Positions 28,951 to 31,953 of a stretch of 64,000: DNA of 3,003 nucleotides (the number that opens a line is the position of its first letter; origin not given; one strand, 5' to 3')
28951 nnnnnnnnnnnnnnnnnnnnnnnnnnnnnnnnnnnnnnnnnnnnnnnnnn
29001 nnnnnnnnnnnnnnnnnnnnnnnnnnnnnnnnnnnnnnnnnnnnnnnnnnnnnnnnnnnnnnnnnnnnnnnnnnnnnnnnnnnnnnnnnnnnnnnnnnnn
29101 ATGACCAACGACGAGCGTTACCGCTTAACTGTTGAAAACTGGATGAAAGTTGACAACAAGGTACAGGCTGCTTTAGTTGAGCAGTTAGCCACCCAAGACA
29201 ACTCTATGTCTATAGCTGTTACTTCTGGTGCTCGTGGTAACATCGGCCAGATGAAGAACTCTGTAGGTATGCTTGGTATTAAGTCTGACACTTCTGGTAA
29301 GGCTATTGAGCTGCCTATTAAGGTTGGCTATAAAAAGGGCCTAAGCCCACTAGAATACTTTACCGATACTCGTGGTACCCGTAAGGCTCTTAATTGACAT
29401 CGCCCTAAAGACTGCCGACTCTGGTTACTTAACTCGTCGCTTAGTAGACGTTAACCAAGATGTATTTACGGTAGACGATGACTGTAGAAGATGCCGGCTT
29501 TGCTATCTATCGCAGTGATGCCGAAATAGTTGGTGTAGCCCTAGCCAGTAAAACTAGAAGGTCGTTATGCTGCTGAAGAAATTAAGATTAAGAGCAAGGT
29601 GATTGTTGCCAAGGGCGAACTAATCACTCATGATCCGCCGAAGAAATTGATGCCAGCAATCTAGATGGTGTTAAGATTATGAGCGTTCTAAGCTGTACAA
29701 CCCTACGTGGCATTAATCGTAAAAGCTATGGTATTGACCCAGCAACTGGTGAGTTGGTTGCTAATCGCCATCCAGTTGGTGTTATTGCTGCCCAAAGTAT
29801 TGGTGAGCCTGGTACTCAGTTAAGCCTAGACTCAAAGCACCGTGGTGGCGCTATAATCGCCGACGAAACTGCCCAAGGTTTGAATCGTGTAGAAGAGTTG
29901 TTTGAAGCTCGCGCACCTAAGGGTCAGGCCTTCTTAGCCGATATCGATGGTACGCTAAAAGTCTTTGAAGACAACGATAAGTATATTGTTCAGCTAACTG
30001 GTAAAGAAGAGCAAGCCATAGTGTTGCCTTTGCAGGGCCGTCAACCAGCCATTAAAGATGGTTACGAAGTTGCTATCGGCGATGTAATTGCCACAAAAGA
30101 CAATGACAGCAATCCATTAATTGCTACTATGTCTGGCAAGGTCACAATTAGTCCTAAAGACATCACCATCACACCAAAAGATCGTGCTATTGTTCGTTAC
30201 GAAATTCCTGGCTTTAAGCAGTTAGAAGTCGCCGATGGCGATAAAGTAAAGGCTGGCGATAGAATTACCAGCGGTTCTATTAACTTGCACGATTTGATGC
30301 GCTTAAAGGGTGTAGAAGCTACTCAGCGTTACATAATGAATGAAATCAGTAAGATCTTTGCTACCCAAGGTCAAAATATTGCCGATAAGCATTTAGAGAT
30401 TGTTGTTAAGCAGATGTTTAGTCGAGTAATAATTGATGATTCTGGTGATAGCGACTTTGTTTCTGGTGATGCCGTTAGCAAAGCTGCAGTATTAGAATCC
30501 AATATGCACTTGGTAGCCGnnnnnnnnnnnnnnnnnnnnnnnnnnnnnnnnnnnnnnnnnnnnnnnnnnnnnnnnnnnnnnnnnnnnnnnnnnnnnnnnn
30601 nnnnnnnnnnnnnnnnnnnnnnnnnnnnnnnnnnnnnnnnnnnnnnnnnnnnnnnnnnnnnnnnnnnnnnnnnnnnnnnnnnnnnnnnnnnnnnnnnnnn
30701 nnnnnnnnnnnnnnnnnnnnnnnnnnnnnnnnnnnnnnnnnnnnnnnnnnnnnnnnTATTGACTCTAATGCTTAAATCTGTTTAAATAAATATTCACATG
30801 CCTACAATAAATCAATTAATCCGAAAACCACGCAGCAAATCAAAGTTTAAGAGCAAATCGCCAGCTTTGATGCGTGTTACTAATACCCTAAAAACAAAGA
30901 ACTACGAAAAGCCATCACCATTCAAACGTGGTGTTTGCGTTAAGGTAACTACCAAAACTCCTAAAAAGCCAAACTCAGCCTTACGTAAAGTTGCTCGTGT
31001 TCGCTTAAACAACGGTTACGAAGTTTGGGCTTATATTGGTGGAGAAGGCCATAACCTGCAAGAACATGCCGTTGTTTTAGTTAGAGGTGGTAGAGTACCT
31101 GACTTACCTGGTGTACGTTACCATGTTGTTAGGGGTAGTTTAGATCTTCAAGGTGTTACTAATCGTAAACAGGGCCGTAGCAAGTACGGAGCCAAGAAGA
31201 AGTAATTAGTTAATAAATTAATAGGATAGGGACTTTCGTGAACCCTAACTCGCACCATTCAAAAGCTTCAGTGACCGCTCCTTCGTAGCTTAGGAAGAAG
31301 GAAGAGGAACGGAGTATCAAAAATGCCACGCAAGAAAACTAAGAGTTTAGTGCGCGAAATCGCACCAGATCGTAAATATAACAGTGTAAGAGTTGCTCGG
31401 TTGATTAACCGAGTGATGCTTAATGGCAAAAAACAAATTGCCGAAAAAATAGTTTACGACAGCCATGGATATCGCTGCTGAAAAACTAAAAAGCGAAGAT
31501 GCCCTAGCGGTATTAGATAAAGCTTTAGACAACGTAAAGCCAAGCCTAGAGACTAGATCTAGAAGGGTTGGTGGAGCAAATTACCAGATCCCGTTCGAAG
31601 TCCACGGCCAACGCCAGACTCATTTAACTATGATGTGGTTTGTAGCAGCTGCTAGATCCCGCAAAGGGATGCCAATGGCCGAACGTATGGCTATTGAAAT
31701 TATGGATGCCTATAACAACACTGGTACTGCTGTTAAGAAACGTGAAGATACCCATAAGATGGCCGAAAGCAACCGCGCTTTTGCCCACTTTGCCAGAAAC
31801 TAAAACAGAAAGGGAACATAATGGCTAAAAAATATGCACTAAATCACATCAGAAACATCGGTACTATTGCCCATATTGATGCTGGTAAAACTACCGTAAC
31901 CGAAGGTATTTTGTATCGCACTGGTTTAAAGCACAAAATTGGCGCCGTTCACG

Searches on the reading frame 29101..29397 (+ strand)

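Call 77: search_protein_families(library=pfam, proteins=[window:29101-29397:+], max_evalue=0.01)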
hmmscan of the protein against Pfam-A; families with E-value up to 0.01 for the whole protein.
window:29101-29397:+ (98 aa): 1 family
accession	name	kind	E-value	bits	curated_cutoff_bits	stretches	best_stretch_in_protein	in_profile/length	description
PF05000.22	RNA_pol_Rpb1_4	-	8.4e-07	29.3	24.8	1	2-64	2-78/107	RNA polymerase Rpb1, domain 4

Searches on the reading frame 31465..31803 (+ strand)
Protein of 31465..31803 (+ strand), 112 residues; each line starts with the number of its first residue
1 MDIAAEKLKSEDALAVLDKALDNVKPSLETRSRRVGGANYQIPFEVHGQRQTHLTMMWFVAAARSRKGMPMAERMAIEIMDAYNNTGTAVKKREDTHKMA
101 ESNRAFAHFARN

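Call 77: search_protein_families(library=pfam, proteins=[window:31465-31803:+], max_evalue=0.01)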
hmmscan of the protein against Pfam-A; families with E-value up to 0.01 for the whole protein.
window:31465-31803:+ (112 aa): 1 family
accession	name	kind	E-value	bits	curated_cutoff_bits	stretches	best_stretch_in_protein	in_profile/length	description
PF00177.27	Ribosomal_S7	-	1.5e-39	135.4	24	1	2-104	47-148/148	Ribosomal protein S7p/S5e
